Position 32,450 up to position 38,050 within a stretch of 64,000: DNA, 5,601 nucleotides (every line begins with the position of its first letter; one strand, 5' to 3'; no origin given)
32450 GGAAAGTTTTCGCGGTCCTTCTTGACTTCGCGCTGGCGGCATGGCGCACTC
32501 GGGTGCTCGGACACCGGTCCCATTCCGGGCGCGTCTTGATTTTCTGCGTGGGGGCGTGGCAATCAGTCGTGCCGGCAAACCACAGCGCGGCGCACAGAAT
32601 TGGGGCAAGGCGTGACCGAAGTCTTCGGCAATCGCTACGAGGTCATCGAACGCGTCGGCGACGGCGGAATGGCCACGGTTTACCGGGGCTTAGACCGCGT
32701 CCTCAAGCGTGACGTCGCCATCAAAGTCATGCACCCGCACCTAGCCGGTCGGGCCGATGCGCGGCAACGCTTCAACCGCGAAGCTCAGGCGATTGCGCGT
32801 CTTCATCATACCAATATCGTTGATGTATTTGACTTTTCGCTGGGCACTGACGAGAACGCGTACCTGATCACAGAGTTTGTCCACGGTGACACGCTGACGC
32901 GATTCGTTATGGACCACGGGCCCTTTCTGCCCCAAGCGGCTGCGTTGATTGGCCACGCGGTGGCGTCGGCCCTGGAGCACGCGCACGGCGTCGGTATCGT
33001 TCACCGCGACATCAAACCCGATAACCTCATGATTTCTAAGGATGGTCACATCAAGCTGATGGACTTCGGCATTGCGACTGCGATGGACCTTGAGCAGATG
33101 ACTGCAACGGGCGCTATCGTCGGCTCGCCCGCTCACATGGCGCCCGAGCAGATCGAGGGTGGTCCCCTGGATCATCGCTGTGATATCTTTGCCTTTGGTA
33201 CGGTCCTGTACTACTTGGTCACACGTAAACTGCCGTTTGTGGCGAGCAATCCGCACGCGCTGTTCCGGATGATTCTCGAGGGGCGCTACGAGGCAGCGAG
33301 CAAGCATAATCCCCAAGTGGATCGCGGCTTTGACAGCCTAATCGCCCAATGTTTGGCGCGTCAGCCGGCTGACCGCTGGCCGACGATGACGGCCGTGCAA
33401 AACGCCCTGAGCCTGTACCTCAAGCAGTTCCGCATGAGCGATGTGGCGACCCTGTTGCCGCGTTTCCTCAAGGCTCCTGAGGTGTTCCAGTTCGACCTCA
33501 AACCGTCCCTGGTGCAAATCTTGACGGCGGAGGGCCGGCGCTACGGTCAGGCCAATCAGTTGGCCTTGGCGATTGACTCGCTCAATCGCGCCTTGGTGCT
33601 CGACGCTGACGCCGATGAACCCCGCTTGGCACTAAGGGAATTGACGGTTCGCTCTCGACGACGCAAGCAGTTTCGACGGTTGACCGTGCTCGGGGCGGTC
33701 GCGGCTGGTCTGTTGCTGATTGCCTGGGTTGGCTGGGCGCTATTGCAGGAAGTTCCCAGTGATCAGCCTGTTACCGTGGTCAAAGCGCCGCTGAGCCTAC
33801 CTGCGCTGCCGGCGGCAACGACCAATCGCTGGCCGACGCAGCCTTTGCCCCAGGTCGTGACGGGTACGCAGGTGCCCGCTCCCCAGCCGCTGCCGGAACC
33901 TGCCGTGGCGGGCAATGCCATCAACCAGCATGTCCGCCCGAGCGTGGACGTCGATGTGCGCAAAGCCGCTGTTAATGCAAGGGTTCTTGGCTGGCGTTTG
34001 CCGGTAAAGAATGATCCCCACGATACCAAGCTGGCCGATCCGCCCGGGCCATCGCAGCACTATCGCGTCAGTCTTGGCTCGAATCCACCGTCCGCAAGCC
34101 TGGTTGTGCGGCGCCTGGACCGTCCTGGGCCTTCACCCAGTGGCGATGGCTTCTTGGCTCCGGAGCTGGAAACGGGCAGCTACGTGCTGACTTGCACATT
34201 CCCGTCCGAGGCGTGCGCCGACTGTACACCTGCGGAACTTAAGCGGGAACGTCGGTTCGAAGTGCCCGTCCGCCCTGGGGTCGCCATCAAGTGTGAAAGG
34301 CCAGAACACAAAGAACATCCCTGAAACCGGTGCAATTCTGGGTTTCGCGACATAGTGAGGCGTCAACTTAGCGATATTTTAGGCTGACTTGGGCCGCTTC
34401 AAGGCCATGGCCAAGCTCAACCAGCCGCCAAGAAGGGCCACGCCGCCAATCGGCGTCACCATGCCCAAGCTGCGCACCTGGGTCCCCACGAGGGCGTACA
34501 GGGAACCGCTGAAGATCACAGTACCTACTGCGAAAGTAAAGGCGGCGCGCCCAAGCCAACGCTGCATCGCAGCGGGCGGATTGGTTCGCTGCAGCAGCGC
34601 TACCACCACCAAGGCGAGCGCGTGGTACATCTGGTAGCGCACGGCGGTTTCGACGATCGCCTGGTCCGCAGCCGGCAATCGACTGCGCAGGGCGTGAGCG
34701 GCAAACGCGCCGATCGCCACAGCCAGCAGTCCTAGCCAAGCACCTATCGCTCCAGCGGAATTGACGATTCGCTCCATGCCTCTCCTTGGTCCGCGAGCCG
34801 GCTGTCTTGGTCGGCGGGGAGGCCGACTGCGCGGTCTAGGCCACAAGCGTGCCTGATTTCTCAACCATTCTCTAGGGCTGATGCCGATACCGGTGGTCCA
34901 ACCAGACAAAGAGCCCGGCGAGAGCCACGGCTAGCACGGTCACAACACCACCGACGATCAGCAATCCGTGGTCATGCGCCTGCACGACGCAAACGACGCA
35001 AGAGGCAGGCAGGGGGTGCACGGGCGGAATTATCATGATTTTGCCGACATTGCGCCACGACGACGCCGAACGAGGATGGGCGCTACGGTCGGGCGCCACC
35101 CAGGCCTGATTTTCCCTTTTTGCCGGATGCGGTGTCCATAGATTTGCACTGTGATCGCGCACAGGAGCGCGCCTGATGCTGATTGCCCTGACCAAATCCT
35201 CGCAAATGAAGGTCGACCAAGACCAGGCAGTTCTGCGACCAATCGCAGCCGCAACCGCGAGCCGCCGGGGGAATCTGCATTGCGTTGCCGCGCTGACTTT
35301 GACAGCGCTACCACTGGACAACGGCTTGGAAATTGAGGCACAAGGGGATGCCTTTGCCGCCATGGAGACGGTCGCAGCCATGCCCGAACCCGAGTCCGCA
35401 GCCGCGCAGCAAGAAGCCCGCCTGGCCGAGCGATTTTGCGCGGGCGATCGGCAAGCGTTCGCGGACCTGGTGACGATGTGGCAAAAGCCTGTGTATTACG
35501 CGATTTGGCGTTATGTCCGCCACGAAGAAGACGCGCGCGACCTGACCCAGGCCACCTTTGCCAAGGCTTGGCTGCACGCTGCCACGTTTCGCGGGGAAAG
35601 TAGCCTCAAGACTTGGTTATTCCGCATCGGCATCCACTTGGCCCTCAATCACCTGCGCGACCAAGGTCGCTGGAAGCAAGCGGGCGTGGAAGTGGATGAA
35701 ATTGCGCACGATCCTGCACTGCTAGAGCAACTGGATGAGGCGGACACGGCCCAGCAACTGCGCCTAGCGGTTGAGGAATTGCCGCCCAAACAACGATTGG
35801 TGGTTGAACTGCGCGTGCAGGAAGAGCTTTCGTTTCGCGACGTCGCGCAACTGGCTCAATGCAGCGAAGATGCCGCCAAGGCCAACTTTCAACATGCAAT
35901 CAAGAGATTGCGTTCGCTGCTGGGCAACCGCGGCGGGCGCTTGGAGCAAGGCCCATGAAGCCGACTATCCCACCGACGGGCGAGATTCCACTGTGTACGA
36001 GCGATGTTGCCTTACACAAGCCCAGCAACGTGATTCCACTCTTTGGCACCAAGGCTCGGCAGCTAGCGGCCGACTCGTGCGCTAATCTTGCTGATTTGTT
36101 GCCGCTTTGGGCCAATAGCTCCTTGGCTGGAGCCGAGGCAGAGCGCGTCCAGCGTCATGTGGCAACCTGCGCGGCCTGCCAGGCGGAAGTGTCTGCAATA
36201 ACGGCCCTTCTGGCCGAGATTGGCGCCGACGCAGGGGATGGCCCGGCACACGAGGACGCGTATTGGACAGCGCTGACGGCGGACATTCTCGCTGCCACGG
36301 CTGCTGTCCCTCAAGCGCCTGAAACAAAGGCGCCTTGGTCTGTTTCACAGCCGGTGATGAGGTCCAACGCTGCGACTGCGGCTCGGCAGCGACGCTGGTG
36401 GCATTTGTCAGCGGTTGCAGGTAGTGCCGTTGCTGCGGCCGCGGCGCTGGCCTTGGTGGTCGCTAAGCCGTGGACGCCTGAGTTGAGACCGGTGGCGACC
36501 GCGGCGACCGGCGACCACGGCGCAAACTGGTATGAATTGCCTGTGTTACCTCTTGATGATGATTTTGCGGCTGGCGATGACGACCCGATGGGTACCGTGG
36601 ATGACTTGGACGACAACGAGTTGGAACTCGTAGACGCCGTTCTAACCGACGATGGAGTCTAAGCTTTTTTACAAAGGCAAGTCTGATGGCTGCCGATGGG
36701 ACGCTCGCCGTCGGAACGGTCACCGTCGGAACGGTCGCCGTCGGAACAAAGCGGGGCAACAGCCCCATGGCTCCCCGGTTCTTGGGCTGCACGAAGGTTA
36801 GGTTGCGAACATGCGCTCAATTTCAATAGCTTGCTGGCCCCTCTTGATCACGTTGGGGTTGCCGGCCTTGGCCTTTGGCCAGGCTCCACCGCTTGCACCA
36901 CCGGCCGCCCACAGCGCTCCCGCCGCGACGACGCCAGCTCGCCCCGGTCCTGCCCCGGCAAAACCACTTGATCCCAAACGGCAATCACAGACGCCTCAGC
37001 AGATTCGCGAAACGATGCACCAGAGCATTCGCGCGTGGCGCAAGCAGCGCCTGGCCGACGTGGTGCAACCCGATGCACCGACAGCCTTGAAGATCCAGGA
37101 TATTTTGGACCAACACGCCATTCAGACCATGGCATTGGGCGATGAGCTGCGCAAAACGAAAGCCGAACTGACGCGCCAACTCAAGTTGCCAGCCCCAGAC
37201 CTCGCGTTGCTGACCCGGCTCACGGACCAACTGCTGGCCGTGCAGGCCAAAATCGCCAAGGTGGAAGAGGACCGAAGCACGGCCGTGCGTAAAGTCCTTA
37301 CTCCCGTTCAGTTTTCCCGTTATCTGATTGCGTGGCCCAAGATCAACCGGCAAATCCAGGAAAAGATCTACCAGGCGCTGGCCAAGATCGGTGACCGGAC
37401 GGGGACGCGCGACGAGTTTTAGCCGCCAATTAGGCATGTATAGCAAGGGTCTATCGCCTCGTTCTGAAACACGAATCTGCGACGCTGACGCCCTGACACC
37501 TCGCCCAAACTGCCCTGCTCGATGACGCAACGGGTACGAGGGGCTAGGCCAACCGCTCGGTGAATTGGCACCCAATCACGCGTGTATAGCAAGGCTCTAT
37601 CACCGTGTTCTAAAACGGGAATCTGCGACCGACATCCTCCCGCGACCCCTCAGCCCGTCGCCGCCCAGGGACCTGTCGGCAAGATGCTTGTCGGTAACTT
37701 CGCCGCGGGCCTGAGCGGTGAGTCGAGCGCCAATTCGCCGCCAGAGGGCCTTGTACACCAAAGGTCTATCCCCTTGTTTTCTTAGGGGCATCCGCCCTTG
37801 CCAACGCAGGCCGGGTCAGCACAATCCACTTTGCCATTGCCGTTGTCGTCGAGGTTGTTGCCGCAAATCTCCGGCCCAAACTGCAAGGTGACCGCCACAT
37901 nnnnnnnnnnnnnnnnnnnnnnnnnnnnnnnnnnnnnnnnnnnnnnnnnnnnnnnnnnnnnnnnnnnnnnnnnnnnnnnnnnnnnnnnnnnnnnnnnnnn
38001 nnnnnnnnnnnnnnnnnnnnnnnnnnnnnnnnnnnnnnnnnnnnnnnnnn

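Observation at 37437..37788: Three tandem copies of a ~47-nt element with a covarying hairpin in a convergent intergenic spacer (candidate sRNA family or cis-element)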

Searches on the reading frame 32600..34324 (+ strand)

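Call 11: search_protein_families(library=pfam, proteins=[window:32600-34324:+], max_evalue=0.01)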
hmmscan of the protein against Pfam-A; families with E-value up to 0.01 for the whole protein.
window:32600-34324:+ (574 aa): 5 families
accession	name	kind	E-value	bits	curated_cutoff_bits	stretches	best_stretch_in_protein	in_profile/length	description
PF00069.31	Pkinase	-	2.5e-53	181.6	31.7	1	13-268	1-260/263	Protein kinase domain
PF07714.23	PK_Tyr_Ser-Thr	-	2e-34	119.5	23.1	1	15-269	3-257/258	Protein tyrosine and serine/threonine kinase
PF03109.22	ABC1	-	3e-08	33.6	22.9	1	85-165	141-220/244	ABC1 atypical kinase-like domain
PF01636.29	APH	-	9.3e-05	22.7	23.2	1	131-163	168-201/239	Phosphotransferase enzyme family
PF17667.7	Pkinase_fungal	-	0.0028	16.9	24.1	1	131-194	306-372/387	Fungal protein kinase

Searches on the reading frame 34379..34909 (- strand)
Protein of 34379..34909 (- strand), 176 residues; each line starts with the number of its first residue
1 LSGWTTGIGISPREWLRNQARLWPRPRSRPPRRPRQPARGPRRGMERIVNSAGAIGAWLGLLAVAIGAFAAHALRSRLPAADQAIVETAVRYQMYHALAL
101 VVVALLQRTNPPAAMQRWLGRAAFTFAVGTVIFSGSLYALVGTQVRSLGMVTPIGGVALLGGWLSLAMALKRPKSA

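Call 11: search_protein_families(library=pfam, proteins=[window:34379-34909:-], max_evalue=0.01)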
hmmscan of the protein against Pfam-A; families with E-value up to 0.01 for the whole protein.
window:34379-34909:- (176 aa): 1 family
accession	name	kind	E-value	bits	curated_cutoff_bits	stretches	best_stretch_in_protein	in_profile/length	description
PF04241.20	DUF423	-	1.3e-27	96.3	25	1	66-156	1-86/86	Protein of unknown function (DUF423)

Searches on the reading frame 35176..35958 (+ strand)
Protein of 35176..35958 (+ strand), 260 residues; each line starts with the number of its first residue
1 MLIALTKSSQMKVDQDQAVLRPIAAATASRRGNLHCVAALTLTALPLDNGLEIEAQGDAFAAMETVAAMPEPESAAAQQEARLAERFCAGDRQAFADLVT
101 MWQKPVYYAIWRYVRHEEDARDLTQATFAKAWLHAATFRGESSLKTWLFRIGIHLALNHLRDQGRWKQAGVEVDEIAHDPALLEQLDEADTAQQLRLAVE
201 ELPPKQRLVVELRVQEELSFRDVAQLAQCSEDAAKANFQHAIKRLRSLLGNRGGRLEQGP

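Call 11: search_protein_families(library=pfam, proteins=[window:35176-35958:+], max_evalue=0.01)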
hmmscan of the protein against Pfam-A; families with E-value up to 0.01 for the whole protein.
window:35176-35958:+ (260 aa): 5 families
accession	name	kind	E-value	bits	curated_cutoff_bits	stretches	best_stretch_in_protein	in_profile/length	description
PF04542.20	Sigma70_r2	-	1.5e-15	57.1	24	1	98-165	1-70/71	Sigma-70 region 2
PF08281.18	Sigma70_r4_2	-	2.2e-10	40.5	25.7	1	193-245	2-54/54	Sigma-70, region 4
PF04545.22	Sigma70_r4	-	2.1e-05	24.4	24.1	1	199-246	2-49/50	Sigma-70, region 4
PF22029.2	PhyR_sigma2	-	0.005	17.3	27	0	117-151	19-53/55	Sigma2 domain of PhyR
PF07638.17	Sigma70_ECF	-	0.0059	17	21.1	0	90-243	14-177/185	ECF sigma factor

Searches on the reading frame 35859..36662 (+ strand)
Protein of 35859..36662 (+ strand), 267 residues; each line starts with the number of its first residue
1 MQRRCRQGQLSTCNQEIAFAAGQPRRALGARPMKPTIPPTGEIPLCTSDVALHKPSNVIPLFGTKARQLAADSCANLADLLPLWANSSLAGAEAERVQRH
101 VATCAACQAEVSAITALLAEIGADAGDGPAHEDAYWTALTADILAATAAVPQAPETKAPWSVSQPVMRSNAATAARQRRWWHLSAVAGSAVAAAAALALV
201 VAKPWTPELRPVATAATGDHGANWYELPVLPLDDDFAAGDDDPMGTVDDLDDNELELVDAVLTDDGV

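Call 11: search_protein_families(library=pfam, proteins=[window:35859-36662:+], max_evalue=0.01)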
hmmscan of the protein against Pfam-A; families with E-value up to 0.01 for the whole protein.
window:35859-36662:+ (267 aa): 1 family
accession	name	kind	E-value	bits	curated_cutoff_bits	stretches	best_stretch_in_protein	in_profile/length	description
PF13490.11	zf-HC2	-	1.3e-06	28.8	22.2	1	74-108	1-35/35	Putative zinc-finger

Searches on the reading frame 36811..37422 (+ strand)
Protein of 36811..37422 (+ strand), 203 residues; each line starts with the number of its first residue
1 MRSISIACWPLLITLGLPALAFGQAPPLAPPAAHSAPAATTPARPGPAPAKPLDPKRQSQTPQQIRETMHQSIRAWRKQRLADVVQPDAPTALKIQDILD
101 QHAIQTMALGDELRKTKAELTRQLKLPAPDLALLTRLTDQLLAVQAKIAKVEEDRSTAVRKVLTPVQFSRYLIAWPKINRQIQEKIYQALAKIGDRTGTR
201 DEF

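Call 11: search_protein_families(library=pfam, proteins=[window:36811-37422:+], max_evalue=0.01)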
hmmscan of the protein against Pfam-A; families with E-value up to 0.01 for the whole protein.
window:36811-37422:+ (203 aa): 0 families

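Call 12: find_related_loci(query=window:36811-37419:+, collection=genome_contigs, flank=6000)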
Query window:36811-37419:+ (203 aa) in genome_contigs; peptide patterns used: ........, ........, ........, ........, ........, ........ (x = any residue, [..] = any of these).
328 stretches matched a pattern, but none encodes a relative of the query by tblastn (E <= 1e-3).
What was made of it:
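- Tried and rejected: The Spy-like protein has no relative in the GTDB genomes (call 12).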

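Call 13: find_encoding_contigs(protein=window:36811-37422:+, flank=10000, max_places=10)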
Protein window:36811-37422:+ (203 aa): 7 contigs read that carry it; 4 places shown.
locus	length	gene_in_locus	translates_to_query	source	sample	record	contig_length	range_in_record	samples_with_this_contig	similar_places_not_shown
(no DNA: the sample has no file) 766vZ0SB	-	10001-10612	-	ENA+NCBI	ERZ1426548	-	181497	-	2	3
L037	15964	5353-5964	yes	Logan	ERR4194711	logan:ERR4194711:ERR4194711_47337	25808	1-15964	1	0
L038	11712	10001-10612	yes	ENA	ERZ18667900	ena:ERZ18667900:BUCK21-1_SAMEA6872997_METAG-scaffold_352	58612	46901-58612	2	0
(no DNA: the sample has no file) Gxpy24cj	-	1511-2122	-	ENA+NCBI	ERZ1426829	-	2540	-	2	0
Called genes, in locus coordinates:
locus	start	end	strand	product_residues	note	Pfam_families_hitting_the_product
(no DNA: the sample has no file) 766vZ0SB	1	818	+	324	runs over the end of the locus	PF01063:Aminotran_4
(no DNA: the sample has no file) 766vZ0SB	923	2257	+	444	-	-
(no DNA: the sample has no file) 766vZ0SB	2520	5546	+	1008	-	PF07517:SecA_DEAD, PF01043:SecA_PP_bind, PF21090:P-loop_SecA, PF07516:SecA_SW, PF02810:SEC-C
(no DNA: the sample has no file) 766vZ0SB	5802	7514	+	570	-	PF00069:Pkinase, PF07714:PK_Tyr_Ser-Thr, PF03109:ABC1 (weak)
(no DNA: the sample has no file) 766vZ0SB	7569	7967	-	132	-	PF04241:DUF423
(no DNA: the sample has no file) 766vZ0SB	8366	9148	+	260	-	PF04542:Sigma70_r2, PF08281:Sigma70_r4_2, PF04545:Sigma70_r4 (faint)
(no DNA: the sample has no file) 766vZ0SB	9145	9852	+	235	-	PF13490:zf-HC2 (weak)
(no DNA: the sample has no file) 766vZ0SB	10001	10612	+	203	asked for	-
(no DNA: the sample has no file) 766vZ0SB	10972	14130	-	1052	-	PF00526:Dicty_CTDC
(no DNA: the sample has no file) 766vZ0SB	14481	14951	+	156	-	PF03449:GreA_GreB_N, PF01272:GreA_GreB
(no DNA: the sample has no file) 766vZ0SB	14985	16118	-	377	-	PF00174:Oxidored_molyb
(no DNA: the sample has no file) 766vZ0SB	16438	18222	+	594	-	PF00069:Pkinase, PF07714:PK_Tyr_Ser-Thr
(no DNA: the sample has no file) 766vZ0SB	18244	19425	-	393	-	PF04339:FemAB_like, PF13480:Acetyltransf_6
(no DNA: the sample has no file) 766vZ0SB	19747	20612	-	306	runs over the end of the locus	-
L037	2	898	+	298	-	?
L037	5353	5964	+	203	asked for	-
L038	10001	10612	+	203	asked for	-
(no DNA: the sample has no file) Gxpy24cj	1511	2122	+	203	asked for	-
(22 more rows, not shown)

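Call 25: find_homologous_proteins(query=window:36811-37419:+, max_evalue=0.00001)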
Query window:36811-37419:+ (203 aa): 6 proteins with E <= 0.00001 among 1469 candidates.
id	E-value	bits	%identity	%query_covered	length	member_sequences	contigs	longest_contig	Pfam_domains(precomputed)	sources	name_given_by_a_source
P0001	1.3e-77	278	100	67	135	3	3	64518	-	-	-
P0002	1.0e-45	174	54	71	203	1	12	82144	-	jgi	jgi:Spy/CpxP family protein refolding chaperone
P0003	3.9e-44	169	47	96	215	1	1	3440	-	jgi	jgi:hypothetical protein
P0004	2.9e-42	163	47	91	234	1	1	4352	PF13801.12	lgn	-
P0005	6.4e-42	162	48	95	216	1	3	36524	PF13801.12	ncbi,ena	-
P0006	1.4e-37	148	44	96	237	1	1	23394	-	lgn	-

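Call 26: find_encoding_contigs(protein=P0002, flank=10000, max_places=4)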
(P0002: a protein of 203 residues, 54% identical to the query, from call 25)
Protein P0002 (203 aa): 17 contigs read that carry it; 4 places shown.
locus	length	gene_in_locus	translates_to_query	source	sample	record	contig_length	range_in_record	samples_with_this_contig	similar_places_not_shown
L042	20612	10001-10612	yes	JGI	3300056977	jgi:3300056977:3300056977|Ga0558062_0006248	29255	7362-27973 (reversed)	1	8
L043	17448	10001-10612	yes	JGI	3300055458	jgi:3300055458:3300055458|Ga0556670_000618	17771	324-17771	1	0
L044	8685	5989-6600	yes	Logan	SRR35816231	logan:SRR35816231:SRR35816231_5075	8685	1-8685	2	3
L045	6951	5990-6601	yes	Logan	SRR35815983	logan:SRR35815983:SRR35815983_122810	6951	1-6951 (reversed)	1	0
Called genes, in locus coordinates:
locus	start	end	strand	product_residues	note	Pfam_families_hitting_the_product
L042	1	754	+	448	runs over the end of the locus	PF13439:Glyco_transf_4 (weak)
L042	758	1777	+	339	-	PF00106:adh_short (weak), PF01073:3Beta_HSD, PF01370:Epimerase, PF02719:Polysacc_synt_2, PF05368:NmrA, PF13460:NAD_binding_10, PF16363:GDP_Man_Dehyd, PF07993:NAD_binding_4, +1 more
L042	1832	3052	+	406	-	PF01041:DegT_DnrJ_EryC1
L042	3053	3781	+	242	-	PF00483:NTP_transferase, PF12804:NTP_transf_3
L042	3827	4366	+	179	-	PF04120:Iron_permease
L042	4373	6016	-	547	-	PF01082:Cu2_monooxygen (weak)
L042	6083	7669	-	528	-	PF01564:Spermine_synth, PF13649:Methyltransf_25 (faint)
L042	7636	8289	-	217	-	PF07690:MFS_1 (faint)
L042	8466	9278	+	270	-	PF07638:Sigma70_ECF, PF04542:Sigma70_r2, PF04545:Sigma70_r4 (weak), PF08281:Sigma70_r4_2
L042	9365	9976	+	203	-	PF13490:zf-HC2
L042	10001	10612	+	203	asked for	-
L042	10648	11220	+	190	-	PF07635:PSCyt1 (faint)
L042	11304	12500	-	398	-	PF03712:Cu2_monoox_C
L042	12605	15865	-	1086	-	PF00526:Dicty_CTDC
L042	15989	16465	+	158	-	PF03449:GreA_GreB_N, PF01272:GreA_GreB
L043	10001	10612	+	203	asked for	-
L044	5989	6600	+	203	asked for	-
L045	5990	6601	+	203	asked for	-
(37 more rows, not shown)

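Call 27: find_encoding_contigs(protein=P0005, flank=10000, max_places=3)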
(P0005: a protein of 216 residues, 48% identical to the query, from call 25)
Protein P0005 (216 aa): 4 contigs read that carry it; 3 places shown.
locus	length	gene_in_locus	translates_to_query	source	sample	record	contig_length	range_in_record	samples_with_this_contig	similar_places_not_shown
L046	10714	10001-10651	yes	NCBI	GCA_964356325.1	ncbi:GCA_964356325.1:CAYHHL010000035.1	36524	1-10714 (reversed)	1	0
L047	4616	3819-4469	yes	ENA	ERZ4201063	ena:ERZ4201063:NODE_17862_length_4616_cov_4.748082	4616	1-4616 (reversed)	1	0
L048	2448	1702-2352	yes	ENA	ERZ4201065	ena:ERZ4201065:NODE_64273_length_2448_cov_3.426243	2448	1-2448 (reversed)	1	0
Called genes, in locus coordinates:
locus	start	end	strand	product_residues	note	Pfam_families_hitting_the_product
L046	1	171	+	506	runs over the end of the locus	PF13439:Glyco_transf_4, PF13579:Glyco_trans_4_4, PF00534:Glycos_transf_1, PF13692:Glyco_trans_1_4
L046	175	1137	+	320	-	PF04488:Gly_transf_sug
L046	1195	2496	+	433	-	PF13439:Glyco_transf_4 (weak)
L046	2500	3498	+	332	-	PF00106:adh_short, PF01073:3Beta_HSD, PF01370:Epimerase, PF02719:Polysacc_synt_2, PF05368:NmrA, PF16363:GDP_Man_Dehyd, PF13460:NAD_binding_10, PF07993:NAD_binding_4, +1 more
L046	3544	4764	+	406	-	PF01041:DegT_DnrJ_EryC1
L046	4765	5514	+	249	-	PF00483:NTP_transferase, PF12804:NTP_transf_3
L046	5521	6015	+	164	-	PF04120:Iron_permease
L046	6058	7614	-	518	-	PF01564:Spermine_synth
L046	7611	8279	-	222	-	PF07690:MFS_1 (faint)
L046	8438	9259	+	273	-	PF07638:Sigma70_ECF (weak), PF04542:Sigma70_r2, PF04545:Sigma70_r4 (weak), PF08281:Sigma70_r4_2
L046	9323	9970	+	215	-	PF13490:zf-HC2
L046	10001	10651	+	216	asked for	PF13801:Metal_resist (weak)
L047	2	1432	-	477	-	?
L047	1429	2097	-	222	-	PF07690:MFS_1 (faint)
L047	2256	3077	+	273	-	PF07638:Sigma70_ECF (weak), PF04542:Sigma70_r2, PF04545:Sigma70_r4 (weak), PF08281:Sigma70_r4_2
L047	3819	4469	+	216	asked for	PF13801:Metal_resist (weak)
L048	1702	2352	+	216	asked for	PF13801:Metal_resist (weak)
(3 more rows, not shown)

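Call 28: find_encoding_contigs(protein=P0006, flank=10000, max_places=3)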
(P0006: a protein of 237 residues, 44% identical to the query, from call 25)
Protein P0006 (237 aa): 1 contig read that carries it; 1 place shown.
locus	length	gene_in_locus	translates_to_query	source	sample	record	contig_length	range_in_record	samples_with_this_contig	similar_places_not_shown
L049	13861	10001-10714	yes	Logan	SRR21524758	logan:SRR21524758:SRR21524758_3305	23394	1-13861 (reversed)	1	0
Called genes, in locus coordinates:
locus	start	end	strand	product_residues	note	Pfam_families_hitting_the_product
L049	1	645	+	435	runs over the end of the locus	PF13439:Glyco_transf_4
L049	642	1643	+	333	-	PF01370:Epimerase, PF02719:Polysacc_synt_2, PF04321:RmlD_sub_bind (weak), PF05368:NmrA, PF01073:3Beta_HSD, PF13460:NAD_binding_10, PF16363:GDP_Man_Dehyd, PF07993:NAD_binding_4, +1 more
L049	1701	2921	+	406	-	PF01041:DegT_DnrJ_EryC1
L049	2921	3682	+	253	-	PF00483:NTP_transferase, PF12804:NTP_transf_3 (weak)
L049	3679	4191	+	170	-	PF04120:Iron_permease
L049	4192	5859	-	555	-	PF01082:Cu2_monooxygen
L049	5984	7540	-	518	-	PF01564:Spermine_synth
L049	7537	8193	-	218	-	-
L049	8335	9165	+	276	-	PF04542:Sigma70_r2, PF08281:Sigma70_r4_2, PF04545:Sigma70_r4 (weak)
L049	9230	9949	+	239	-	PF13490:zf-HC2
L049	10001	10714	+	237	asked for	-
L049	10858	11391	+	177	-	-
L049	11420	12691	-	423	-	PF03712:Cu2_monoox_C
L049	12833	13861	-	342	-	?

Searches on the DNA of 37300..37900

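Call 60: search_rna_families(source=window, start=37300, end=37900, threshold=evalue, max_evalue=10)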
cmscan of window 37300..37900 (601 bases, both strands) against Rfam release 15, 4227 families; matches with E-value up to 10: 2.
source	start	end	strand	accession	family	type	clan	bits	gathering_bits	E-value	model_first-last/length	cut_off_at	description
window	37700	37757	+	RF01383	GRIK4_3p_UTR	Gene;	-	17.3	38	0.81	1-94/94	no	GRIK4 3 prime UTR element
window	37650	37791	-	RF01872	MEG3_2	Gene; lncRNA;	-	12.4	60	8.4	1-105/105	no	Maternally expressed 3 conserved region 2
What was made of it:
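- On Structured small RNA family (Rfam-type): Only chance hits (E 0.8 and 8.4) in 37300-37900 (call 60).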

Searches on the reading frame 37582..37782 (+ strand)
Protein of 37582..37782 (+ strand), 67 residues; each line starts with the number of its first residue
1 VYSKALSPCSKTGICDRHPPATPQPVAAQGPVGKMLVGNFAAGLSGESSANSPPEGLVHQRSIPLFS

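Call 72: search_protein_representatives(protein=window:37582-37782:+)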
Query: 67 residues. Proteins with E-value up to 0.001 (for the whole library): 2; up to 1e-10: 0; up to 1e-30: 0. The best 2 are listed.
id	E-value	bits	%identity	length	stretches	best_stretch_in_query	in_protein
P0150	8.2e-06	41.8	36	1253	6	25-55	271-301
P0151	1.6e-05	40.9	-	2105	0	-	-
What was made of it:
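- The 67-aa ORF has no homologue among 1.84 billion representatives (call 72).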
